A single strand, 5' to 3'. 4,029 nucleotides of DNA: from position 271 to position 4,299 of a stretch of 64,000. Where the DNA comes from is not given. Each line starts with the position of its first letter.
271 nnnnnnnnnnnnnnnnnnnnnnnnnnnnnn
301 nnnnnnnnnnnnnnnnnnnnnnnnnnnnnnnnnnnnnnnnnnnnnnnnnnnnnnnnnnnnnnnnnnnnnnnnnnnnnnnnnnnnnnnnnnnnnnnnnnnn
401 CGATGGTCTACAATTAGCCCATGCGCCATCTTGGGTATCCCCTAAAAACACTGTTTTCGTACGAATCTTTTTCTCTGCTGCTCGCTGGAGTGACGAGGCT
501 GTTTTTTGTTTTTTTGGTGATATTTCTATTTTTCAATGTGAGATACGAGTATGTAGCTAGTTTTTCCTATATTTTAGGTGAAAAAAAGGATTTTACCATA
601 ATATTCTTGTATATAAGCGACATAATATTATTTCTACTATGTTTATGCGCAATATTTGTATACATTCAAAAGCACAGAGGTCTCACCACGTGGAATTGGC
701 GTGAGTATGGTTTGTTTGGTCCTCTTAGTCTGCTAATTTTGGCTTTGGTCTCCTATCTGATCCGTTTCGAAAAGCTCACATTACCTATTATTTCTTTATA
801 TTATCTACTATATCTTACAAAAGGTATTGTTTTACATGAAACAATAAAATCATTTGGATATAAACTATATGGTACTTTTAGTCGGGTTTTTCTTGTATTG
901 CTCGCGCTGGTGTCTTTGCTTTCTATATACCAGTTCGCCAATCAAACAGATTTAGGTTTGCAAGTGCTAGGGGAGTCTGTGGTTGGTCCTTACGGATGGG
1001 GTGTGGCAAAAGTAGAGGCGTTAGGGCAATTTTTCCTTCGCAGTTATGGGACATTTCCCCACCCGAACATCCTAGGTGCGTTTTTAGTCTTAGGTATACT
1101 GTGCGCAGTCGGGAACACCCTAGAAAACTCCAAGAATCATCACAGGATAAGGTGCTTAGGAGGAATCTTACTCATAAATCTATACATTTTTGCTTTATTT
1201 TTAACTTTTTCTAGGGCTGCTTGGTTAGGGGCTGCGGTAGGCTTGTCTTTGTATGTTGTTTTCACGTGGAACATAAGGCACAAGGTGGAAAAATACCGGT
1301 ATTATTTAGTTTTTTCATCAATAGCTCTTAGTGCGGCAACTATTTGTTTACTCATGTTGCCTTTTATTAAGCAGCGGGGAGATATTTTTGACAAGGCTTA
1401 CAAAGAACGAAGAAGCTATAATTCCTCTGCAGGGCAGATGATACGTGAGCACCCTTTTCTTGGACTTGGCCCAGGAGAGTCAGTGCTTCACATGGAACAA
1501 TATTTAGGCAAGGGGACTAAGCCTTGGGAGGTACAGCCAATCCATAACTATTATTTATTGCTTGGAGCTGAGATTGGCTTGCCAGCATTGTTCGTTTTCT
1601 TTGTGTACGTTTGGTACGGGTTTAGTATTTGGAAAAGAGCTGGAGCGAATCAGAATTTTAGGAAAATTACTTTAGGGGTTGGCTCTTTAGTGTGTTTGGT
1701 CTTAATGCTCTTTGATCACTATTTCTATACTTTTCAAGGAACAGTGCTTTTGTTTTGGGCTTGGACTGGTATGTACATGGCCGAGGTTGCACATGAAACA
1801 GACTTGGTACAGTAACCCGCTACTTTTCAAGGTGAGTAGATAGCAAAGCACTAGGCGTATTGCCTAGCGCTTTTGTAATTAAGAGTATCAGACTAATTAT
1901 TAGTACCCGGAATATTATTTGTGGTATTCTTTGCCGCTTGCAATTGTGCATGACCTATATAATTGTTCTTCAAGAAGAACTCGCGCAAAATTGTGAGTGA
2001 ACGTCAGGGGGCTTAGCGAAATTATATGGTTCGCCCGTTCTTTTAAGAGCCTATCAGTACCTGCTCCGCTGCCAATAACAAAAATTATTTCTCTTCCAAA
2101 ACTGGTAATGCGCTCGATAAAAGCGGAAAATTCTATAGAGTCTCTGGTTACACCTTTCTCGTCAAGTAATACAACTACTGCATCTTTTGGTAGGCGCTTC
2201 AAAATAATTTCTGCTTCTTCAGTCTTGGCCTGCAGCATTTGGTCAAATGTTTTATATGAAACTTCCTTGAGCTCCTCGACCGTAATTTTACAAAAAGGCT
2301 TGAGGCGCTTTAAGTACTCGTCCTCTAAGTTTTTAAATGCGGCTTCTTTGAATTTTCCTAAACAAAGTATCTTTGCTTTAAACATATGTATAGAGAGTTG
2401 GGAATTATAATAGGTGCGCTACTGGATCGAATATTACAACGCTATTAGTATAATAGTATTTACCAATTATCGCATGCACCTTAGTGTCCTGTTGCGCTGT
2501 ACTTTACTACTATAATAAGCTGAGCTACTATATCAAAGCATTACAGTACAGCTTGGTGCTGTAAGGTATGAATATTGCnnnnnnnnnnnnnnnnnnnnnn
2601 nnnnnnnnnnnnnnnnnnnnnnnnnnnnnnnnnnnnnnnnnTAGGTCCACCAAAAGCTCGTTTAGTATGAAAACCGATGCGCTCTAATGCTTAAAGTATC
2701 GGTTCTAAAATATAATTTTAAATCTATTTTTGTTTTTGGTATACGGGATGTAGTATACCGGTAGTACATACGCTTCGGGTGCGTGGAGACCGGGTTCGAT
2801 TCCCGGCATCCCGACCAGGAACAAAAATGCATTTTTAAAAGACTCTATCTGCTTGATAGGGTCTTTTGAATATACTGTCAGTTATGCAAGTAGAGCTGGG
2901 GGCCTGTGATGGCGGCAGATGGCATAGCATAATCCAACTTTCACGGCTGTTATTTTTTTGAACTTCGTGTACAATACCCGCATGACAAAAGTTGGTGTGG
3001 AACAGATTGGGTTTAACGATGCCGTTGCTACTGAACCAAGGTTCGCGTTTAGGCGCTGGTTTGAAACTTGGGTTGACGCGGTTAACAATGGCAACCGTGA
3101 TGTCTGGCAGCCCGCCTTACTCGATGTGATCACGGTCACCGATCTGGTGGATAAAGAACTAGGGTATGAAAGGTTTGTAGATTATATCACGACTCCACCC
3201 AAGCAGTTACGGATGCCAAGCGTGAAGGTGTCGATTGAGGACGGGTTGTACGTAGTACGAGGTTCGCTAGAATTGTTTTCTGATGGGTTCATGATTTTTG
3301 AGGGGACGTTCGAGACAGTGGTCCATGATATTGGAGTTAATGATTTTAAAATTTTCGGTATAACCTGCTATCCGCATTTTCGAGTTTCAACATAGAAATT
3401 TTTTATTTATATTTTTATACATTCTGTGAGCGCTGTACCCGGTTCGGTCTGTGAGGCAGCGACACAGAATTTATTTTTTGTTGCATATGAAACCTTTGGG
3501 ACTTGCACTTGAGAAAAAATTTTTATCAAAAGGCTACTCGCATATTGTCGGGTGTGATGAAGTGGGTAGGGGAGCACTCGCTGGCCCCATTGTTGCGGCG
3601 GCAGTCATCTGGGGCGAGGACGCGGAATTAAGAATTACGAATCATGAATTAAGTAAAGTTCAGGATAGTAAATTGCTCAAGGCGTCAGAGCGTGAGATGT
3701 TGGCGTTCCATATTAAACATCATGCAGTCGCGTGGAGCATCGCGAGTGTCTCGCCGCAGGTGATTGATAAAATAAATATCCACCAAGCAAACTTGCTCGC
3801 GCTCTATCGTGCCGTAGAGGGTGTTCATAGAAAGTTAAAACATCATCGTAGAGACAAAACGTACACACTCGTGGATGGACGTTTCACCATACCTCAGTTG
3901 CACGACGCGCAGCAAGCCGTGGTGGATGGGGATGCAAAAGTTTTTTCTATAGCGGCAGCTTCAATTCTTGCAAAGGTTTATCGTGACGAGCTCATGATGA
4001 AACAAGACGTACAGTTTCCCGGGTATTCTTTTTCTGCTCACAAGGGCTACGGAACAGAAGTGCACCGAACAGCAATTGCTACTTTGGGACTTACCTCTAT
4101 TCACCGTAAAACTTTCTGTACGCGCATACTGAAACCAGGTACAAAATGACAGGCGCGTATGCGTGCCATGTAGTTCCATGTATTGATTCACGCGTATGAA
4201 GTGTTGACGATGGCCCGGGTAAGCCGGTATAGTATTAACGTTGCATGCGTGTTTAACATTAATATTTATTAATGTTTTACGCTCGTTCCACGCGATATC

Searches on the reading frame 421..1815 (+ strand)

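Call 87: search_protein_families(library=pfam, proteins=[window:421-1815:+], max_evalue=0.001)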
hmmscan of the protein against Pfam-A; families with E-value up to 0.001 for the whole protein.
window:421-1815:+ (464 aa): 1 family
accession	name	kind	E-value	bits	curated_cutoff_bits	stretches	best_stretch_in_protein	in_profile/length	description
PF04932.20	Wzy_C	-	1.6e-17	64.1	31.7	1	254-394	5-149/149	O-Antigen ligase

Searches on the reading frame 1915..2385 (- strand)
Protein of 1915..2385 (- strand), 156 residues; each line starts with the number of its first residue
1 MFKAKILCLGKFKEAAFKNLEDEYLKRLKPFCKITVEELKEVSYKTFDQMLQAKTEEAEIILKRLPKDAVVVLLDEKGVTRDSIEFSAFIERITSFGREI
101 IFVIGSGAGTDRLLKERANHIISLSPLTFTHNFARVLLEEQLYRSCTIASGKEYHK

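Call 87: search_protein_families(library=pfam, proteins=[window:1915-2385:-], max_evalue=0.001)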
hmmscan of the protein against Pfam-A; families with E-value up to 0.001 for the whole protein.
window:1915-2385:- (156 aa): 1 family
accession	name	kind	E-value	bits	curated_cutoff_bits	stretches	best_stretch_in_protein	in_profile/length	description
PF02590.22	SPOUT_MTase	-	1.7e-42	145.5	27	1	3-155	2-154/154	Predicted SPOUT methyltransferase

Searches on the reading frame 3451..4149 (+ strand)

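Call 87: search_protein_families(library=pfam, proteins=[window:3451-4149:+], max_evalue=0.001)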
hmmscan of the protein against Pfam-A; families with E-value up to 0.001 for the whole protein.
window:3451-4149:+ (232 aa): 1 family
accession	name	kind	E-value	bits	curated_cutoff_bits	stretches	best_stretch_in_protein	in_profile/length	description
PF01351.25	RNase_HII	-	3.3e-35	122.2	25.8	1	33-224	1-198/199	Ribonuclease HII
